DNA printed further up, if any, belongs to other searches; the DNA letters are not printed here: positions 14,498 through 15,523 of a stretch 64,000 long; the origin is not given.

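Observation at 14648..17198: Non-canonical cofactor-maturation module: MocA + MoCF-like protein + DUF364, both with Cys/His-rich tails, and no XdhC/YqeB/YqeC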

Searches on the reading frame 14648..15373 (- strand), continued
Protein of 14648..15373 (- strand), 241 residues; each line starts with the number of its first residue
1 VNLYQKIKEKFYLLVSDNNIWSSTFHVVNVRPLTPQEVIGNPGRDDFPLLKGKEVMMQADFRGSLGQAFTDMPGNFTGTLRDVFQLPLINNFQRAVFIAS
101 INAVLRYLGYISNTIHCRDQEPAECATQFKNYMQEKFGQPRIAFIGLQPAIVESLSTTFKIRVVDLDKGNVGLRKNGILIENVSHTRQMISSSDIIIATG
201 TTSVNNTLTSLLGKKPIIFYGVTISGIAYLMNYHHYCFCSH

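Call 34: search_protein_families(library=ncbifam, proteins=[L040:10740-11567:+, L040:11587-12384:+, L040:12381-13448:+, L051:10684-11595:+, L051:11580-12371:+, L051:12376-13461:+, L082:13231-14181:+, L082:14271-15338:+], max_evalue=1e-10)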
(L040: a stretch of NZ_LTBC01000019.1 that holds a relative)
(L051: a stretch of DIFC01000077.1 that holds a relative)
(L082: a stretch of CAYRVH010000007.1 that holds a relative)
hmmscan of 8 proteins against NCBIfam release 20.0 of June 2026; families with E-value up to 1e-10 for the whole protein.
L040:10740-11567:+ (275 aa): 1 family
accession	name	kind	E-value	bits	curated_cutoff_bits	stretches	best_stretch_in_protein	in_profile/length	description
TIGR01256.1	modA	equivalog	5.8e-27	95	62.5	1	56-269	2-217/217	molybdate ABC transporter substrate-binding protein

L040:11587-12384:+ (265 aa): 20 families
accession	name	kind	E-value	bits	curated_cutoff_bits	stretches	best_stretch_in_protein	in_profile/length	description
TIGR01581.1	Mo_ABC_porter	hypoth_equivalog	2.1e-65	220.4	210.3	1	33-248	7-223/225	ABC transporter permease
TIGR02141.1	modB_ABC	equivalog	4.9e-51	173.3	182.6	1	50-252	1-203/208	molybdate ABC transporter permease subunit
NF040839.1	tungstate_WtpB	equivalog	1.2e-43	149.5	340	1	9-251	5-241/251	tungstate ABC transporter permease WtpB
TIGR00969.1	3a0106s02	subfamily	2.9e-43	148.3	240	1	8-250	21-265/272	sulfate ABC transporter permease subunit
NF006939.0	PRK09421.1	equivalog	1.5e-41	142.3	262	1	45-251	8-217/230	molybdate ABC transporter permease subunit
TIGR02140.1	permease_CysW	equivalog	1e-40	139.9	329.1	1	11-250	11-251/261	sulfate ABC transporter permease subunit CysW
TIGR02139.1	permease_CysT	equivalog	1.7e-32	113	246.1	1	13-250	15-254/265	sulfate ABC transporter permease subunit CysT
NF008620.0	PRK11602.1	equivalog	4e-32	111.6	442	1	9-250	25-268/291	sulfate/thiosulfate ABC transporter permease CysW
NF008208.0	PRK10971.1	equivalog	1.9e-30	106.3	415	1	9-251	19-263/277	sulfate/thiosulfate ABC transporter permease CysT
NF038017.1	ABC_perm1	subfamily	1e-21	77.8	100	1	52-241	1-184/184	ABC transporter permease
TIGR03262.1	PhnU2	equivalog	1.5e-19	70.1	593.25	1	30-243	37-244/546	putative 2-aminoethylphosphonate ABC transporter permease subunit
NF041773.1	tung_perm_TupB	equivalog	1.1e-17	64.7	320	1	44-249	21-221/230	tungstate ABC transporter permease TupB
NF011624.0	PRK15050.1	equivalog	8.4e-15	54.6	247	1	37-251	63-279/297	2-aminoethylphosphonate ABC transporter permease subunit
NF006955.0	PRK09433.2-3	equivalog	3.8e-14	52.2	801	1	15-190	19-202/543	thiamine/thiamine pyrophosphate ABC transporter permease ThiP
NF006951.0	PRK09433.1-2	equivalog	4.1e-14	52.1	788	1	11-246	17-255/535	thiamine/thiamine pyrophosphate ABC transporter permease ThiP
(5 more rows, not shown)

L040:12381-13448:+ (355 aa): 165 families (the best 25 are shown)
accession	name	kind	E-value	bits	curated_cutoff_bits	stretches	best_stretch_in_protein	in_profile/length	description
NF040840.2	tungstate_WtpC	equivalog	1.7e-109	366.3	440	1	10-352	2-347/347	tungstate ABC transporter ATP-binding protein WtpC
TIGR03265.1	PhnT2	equivalog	3.6e-84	283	457.7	1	9-352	4-352/353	putative 2-aminoethylphosphonate ABC transporter ATP-binding protein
TIGR01187.1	potA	subfamily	1.7e-76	257.4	355.6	1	39-345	1-318/325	polyamine ABC transporter ATP-binding protein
NF006987.0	PRK09452.1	equivalog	2.7e-75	253.4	482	1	11-289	19-304/378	spermidine/putrescine ABC transporter ATP-binding protein PotA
NF043075.1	MMSYN1_0197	equivalog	2.3e-73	247.1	550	1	14-252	7-245/341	spermidine/putrescine ABC transporter ATP-binding protein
NF040933.2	ABC_arch_GlcV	equivalog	4e-70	236.5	450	1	23-290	21-292/357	glucose ABC transporter ATP-binding protein GlcV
TIGR03258.1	PhnT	equivalog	1.2e-69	235.1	499.15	1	21-316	21-323/359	2-aminoethylphosphonate ABC transport system ATP-binding subunit PhnT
NF008653.0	PRK11650.1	subfamily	3.3e-68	230.3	432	1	11-287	5-288/357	sn-glycerol-3-phosphate ABC transporter ATP-binding protein UgpC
TIGR00968.1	3a0106s01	subfamily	3e-67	226.6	342.75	1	14-243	5-235/237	sulfate ABC transporter ATP-binding protein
NF008233.0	PRK11000.1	equivalog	9.4e-64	215.5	568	1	9-348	3-349/369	maltose/maltodextrin ABC transporter ATP-binding protein MalK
NF008621.0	PRK11607.1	equivalog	1.6e-60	204.9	613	1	16-249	26-260/377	putrescine ABC transporter ATP-binding subunit PotG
NF008105.0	PRK10851.1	equivalog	2.1e-60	204.4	502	1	11-316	4-312/362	sulfate/thiosulfate ABC transporter ATP-binding protein CysA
TIGR02142.1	modC_ABC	equivalog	6.8e-60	203.2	285.05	1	14-349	4-352/353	molybdenum ABC transporter ATP-binding protein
TIGR01186.1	proV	subfamily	5.1e-57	193.6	326.6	1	23-246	8-237/363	betaine/proline/choline family ABC transporter ATP-binding protein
NF008513.0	PRK11432.1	equivalog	1.3e-56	192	496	1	11-287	8-286/351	ferric ABC transporter ATP-binding protein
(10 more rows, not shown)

L051:10684-11595:+ (303 aa): 1 family
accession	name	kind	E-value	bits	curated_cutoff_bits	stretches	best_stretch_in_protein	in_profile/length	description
TIGR01256.1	modA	equivalog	5.7e-19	68.9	62.5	1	53-270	2-215/217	molybdate ABC transporter substrate-binding protein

L051:11580-12371:+ (263 aa): 18 families
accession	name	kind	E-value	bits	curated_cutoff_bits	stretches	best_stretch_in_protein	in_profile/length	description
TIGR01581.1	Mo_ABC_porter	hypoth_equivalog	1.6e-58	197.9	210.3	1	34-244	6-218/225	ABC transporter permease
TIGR02141.1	modB_ABC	equivalog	2.1e-47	161.5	182.6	1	52-257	1-207/208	molybdate ABC transporter permease subunit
NF006939.0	PRK09421.1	equivalog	3.3e-45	154.2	262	1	43-260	4-225/230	molybdate ABC transporter permease subunit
TIGR00969.1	3a0106s02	subfamily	2.3e-38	132.2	240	1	9-255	19-269/272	sulfate ABC transporter permease subunit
NF040839.1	tungstate_WtpB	equivalog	2e-37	129.2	340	1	14-258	9-250/251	tungstate ABC transporter permease WtpB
TIGR02140.1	permease_CysW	equivalog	6.1e-35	121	329.1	1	10-259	8-259/261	sulfate ABC transporter permease subunit CysW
TIGR02139.1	permease_CysT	equivalog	9.4e-34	117.2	246.1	1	34-256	35-259/265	sulfate ABC transporter permease subunit CysT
NF008208.0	PRK10971.1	equivalog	1.1e-31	110.4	415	1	38-256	47-267/277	sulfate/thiosulfate ABC transporter permease CysT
NF008620.0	PRK11602.1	equivalog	2.7e-27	95.8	442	1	12-225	27-242/291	sulfate/thiosulfate ABC transporter permease CysW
TIGR03262.1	PhnU2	equivalog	2.3e-21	76.1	593.25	1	39-243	44-244/546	putative 2-aminoethylphosphonate ABC transporter permease subunit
NF038017.1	ABC_perm1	subfamily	5.5e-18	65.6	100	1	54-242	1-184/184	ABC transporter permease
NF006951.0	PRK09433.1-2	equivalog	4.2e-16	58.7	788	1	19-249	23-258/535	thiamine/thiamine pyrophosphate ABC transporter permease ThiP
NF006955.0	PRK09433.2-3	equivalog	8.2e-15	54.4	801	1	17-227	20-234/543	thiamine/thiamine pyrophosphate ABC transporter permease ThiP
TIGR03255.1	PhnV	equivalog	1.9e-14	54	358.7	1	53-250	70-259/270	2-aminoethylphosphonate ABC transport system, membrane component PhnV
NF006954.0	PRK09433.1-5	equivalog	1.1e-13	50.7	821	1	34-181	30-183/530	thiamine/thiamine pyrophosphate ABC transporter permease ThiP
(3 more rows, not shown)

L051:12376-13461:+ (361 aa): 173 families (the best 25 are shown)
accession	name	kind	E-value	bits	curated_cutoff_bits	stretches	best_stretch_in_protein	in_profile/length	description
NF040840.2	tungstate_WtpC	equivalog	1.1e-85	288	440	1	13-346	9-340/347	tungstate ABC transporter ATP-binding protein WtpC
TIGR03265.1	PhnT2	equivalog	8.3e-77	258.8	457.7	1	16-351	16-350/353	putative 2-aminoethylphosphonate ABC transporter ATP-binding protein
NF043075.1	MMSYN1_0197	equivalog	2.2e-71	240.5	550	1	9-283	2-280/341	spermidine/putrescine ABC transporter ATP-binding protein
TIGR01187.1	potA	subfamily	1.1e-70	238.3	355.6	1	35-344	1-316/325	polyamine ABC transporter ATP-binding protein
NF006987.0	PRK09452.1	equivalog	6.7e-70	235.7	482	1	7-317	15-334/378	spermidine/putrescine ABC transporter ATP-binding protein PotA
TIGR00968.1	3a0106s01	subfamily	5.9e-67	225.6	342.75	1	17-239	13-236/237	sulfate ABC transporter ATP-binding protein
NF008653.0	PRK11650.1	subfamily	2.7e-65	220.8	432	1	16-239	16-240/357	sn-glycerol-3-phosphate ABC transporter ATP-binding protein UgpC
NF040933.2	ABC_arch_GlcV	equivalog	4.6e-63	213.2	450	1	16-349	18-353/357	glucose ABC transporter ATP-binding protein GlcV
NF008105.0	PRK10851.1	equivalog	1.1e-62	211.8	502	1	16-242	14-245/362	sulfate/thiosulfate ABC transporter ATP-binding protein CysA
TIGR03258.1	PhnT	equivalog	3.5e-62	210.5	499.15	1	15-302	19-309/359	2-aminoethylphosphonate ABC transport system ATP-binding subunit PhnT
NF008233.0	PRK11000.1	equivalog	5.4e-61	206.4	568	1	17-272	16-274/369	maltose/maltodextrin ABC transporter ATP-binding protein MalK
NF008621.0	PRK11607.1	equivalog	1.9e-59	201.3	613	1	5-253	15-269/377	putrescine ABC transporter ATP-binding subunit PotG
TIGR02142.1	modC_ABC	equivalog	2.1e-58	198.3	285.05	1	19-347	12-349/353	molybdenum ABC transporter ATP-binding protein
NF008513.0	PRK11432.1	equivalog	7.1e-55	186.3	496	1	10-333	7-330/351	ferric ABC transporter ATP-binding protein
NF008355.0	PRK11144.1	equivalog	1.7e-50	172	434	1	20-346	14-346/353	molybdenum ABC transporter ATP-binding protein ModC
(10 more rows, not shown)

L082:13231-14181:+ (316 aa): 0 families

L082:14271-15338:+ (355 aa): 2 families
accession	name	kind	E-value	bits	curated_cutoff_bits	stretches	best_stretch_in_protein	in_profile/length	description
TIGR00177.1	molyb_syn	domain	1.8e-12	47.5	85.35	1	185-273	2-92/148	molybdenum cofactor synthesis domain-containing protein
NF011067.0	PRK14497.1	equivalog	5e-11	41.9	536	0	162-319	158-318/546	putative molybdopterin biosynthesis protein MoeA/unknown domain fusion protein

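Call 39: find_encoding_contigs(protein=P0124, flank=10000, max_places=3)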
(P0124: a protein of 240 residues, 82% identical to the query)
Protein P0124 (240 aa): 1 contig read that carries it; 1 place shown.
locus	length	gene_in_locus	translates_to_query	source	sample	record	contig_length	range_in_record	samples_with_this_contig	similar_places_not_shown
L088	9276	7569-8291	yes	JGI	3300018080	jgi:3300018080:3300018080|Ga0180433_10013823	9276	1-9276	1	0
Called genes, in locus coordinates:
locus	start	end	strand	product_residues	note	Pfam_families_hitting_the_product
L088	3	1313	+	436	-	?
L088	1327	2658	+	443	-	PF01979:Amidohydro_1, PF07969:Amidohydro_3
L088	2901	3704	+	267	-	PF19842:YqeC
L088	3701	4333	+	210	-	PF01128:IspD (weak), PF12804:NTP_transf_3, PF02348:CTP_transf_3 (weak)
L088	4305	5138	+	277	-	-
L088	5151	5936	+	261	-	PF02625:XdhC_CoxI, PF13478:XdhC_C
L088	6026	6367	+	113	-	PF00126:HTH_1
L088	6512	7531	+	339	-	PF00994:MoCF_biosynth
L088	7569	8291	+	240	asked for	PF04016:DUF364 (weak)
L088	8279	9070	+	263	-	PF13938:DUF4213, PF04016:DUF364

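Call 42: predict_structure(alignment_id=A4)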
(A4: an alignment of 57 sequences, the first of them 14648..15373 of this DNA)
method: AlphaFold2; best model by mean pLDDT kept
length: 241 residues; sequences in the alignment: 57
mean_pLDDT: 83.5   pTM: 0.83
mean pLDDT of the five models: 83.5, 82.0, 79.2, 78.6, 78.4
residues with pLDDT >= 90: 99; 70-90: 106; 50-70: 32; < 50: 4
segments of 3 or more residues with pLDDT < 50: none
pLDDT, mean of each block of 10 residues (from residue 1): 88 91 75 60 54 75 88 87 93 92 94 69 79 94 88 91 88 86 90 91 80 84 90 80 47
secondary structure, 60 per line:
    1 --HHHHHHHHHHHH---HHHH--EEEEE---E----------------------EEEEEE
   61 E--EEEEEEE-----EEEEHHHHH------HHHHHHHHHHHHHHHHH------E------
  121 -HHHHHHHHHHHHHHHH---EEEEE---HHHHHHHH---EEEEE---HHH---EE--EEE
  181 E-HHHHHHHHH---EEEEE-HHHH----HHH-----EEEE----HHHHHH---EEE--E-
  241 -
elements in order: H3-14 H18-21 E24-28 E55-61 E64-70 E76-79 H80-84 H91-107 H122-137 E141-145 H149-156 E160-164 E178-181 H183-191 E195-199 H201-204 E217-220 H225-230 E234-236

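Call 46: find_encoding_contigs(protein=P0121, flank=10000, max_places=4)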
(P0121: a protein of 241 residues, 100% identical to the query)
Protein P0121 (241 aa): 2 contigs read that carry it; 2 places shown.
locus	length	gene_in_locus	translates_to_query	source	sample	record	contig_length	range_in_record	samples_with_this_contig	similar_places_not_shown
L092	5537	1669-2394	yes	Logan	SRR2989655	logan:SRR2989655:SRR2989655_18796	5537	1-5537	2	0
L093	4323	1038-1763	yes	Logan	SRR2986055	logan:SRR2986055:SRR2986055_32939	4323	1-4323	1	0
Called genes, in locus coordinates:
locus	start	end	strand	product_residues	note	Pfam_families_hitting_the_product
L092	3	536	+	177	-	?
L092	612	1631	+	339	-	PF00994:MoCF_biosynth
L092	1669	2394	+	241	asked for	PF04016:DUF364 (weak)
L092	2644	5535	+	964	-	?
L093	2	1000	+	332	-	?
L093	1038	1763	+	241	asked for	PF04016:DUF364 (weak)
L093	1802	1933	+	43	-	-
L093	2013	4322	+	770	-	?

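Call 48: fold_search(model_id=the predicted structure, library=pdb)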
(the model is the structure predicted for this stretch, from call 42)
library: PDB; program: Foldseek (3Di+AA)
matches with E <= 10: 1481; with E <= 0.001: 7
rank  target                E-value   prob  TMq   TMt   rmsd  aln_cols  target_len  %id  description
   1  3npg_A                1.7e-09  1.00  0.55  0.54   5.8       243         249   19  Crystal structure of a protein with unknown function from DUF364 family (PH1506) from PYROCOCCUS HORIKOSHII at 2.70 A  (released 2010-09-29)
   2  3npg_D                1.8e-09  1.00  0.54  0.53   5.8       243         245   20  Crystal structure of a protein with unknown function from DUF364 family (PH1506) from PYROCOCCUS HORIKOSHII at 2.70 A  (released 2010-09-29)
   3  3npg_C                3.0e-09  1.00  0.57  0.56   5.0       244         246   19  Crystal structure of a protein with unknown function from DUF364 family (PH1506) from PYROCOCCUS HORIKOSHII at 2.70 A  (released 2010-09-29)
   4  3npg_B                6.2e-09  1.00  0.55  0.55   5.2       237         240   20  Crystal structure of a protein with unknown function from DUF364 family (PH1506) from PYROCOCCUS HORIKOSHII at 2.70 A  (released 2010-09-29)
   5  3l5o_A                3.4e-06  1.00  0.54  0.53   5.8       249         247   12  Crystal structure of protein with unknown function from DUF364 family (ZP_00559375.1) from Desulfitobacterium hafniens (released 2010-02-02)
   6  3l5o_B                8.2e-06  1.00  0.47  0.46   6.1       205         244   13  Crystal structure of protein with unknown function from DUF364 family (ZP_00559375.1) from Desulfitobacterium hafniens (released 2010-02-02)
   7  1gpj                  8.5e-04  1.00  0.31  0.21  16.1       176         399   10  Glutamyl-tRNA Reductase from Methanopyrus kandleri (released 2002-01-04)
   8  5gzl_A                2.3e-03  0.69  0.25  0.18  15.1       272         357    9  Cyclodeaminase_PA (released 2018-01-17)
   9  2vt3_B                2.8e-03  0.99  0.27  0.31  17.9       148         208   17  Structure and functional properties of the Bacillus subtilis transcriptional repressor Rex (released 2008-09-09)
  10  5dj1_D                2.8e-03  0.97  0.31  0.22  12.1       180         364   10  Structure of the PLP-Dependent L-Arginine Hydroxylase MppP Holoenzyme (released 2015-11-25)
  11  5bk7_A                2.9e-03  0.98  0.31  0.22  12.2       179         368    9  The structure of MppP E15A mutant soaked with the substrate L-arginine (released 2018-09-05)
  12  7vlk_C                3.5e-03  0.99  0.29  0.22   9.1       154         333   15  eIF2B-SFSV NSs C2-imposed (released 2021-12-01)
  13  9hve_C                3.7e-03  0.98  0.29  0.21   9.9       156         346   15  Native human eIF2-eIF2B complex (released 2025-11-19)
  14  3ikt_B                4.0e-03  0.99  0.28  0.32  11.5       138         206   17  Crystal structure of a Rex-family repressor/DNA/NAD+ complex from Thermus aquaticus (released 2010-06-09)
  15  5msd                  4.2e-03  0.57  0.27  0.13  18.8       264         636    9  Structure of the A domain of carboxylic acid reductase (CAR) from Nocardia iowensis in complex with AMP and benzoic acid (released 2017-07-05)
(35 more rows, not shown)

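Call 53: find_related_loci(query=A5, collection=metagenome_contigs, flank=6000)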
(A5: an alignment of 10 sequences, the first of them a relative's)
Query A5 (277 aa) in metagenome_contigs; peptide patterns used: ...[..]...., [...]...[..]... (x = any residue, [..] = any of these).
600 stretches matched a pattern (row limit reached: there are more); 516 encode a relative of the query (tblastn E <= 1e-3); the best 80 are kept; 80 distinct loci.
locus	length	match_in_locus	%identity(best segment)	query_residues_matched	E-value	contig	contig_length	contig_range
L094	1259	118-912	73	7-271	3e-140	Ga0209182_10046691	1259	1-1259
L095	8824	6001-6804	71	2-271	4e-127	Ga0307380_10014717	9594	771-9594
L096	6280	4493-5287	73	7-271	3e-126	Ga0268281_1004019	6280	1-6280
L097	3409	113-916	73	2-271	8e-130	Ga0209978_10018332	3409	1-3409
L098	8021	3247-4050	70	4-271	1e-124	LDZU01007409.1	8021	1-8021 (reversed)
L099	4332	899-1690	72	8-271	7e-126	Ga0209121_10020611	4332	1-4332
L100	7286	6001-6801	70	5-271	6e-124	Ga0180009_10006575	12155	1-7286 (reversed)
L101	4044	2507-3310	71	4-271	9e-126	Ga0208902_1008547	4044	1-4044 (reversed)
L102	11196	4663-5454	71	8-271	1e-122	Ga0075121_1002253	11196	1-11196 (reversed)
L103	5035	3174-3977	71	4-271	4e-123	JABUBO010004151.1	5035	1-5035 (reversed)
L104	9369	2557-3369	69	3-271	1e-121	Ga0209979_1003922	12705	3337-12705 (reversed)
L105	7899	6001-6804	71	4-271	1e-125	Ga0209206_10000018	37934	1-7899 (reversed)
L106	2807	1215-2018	70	4-271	2e-125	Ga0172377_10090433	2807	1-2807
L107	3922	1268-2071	68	4-271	1e-122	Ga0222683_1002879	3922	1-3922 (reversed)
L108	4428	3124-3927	69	2-271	5e-121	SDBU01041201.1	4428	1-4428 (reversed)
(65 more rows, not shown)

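Call 54: find_homologous_proteins(query=L088:4305-5138:+, max_evalue=1e-40)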
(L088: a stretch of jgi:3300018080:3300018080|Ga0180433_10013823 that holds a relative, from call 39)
Query L088:4305-5138:+ (277 aa): 7974 proteins with E <= 1e-40 among 8000 candidates; the best 120 are listed.
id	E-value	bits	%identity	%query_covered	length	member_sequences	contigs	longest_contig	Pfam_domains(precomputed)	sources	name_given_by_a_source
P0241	5.9e-175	598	100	100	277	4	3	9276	-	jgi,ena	-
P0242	9.0e-129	447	77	97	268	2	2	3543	-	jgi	jgi:xanthine dehydrogenase accessory factor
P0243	2.1e-127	442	77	96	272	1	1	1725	-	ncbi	-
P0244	4.3e-124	431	74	95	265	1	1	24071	-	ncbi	-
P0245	2.8e-123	429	74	95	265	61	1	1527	-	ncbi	-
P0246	9.0e-123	427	74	95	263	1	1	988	-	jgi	-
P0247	3.1e-122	425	74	96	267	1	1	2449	-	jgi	-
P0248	3.6e-122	425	74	95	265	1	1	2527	-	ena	-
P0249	7.2e-122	424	74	95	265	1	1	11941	-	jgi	-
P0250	1.4e-121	423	73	95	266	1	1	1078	-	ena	-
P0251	1.5e-121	423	73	95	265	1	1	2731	-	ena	-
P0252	1.7e-121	423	72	96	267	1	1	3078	-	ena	-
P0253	2.1e-121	422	74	95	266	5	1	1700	-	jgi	-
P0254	2.4e-121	422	74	95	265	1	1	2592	-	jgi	-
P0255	2.5e-121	422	73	95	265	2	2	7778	-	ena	-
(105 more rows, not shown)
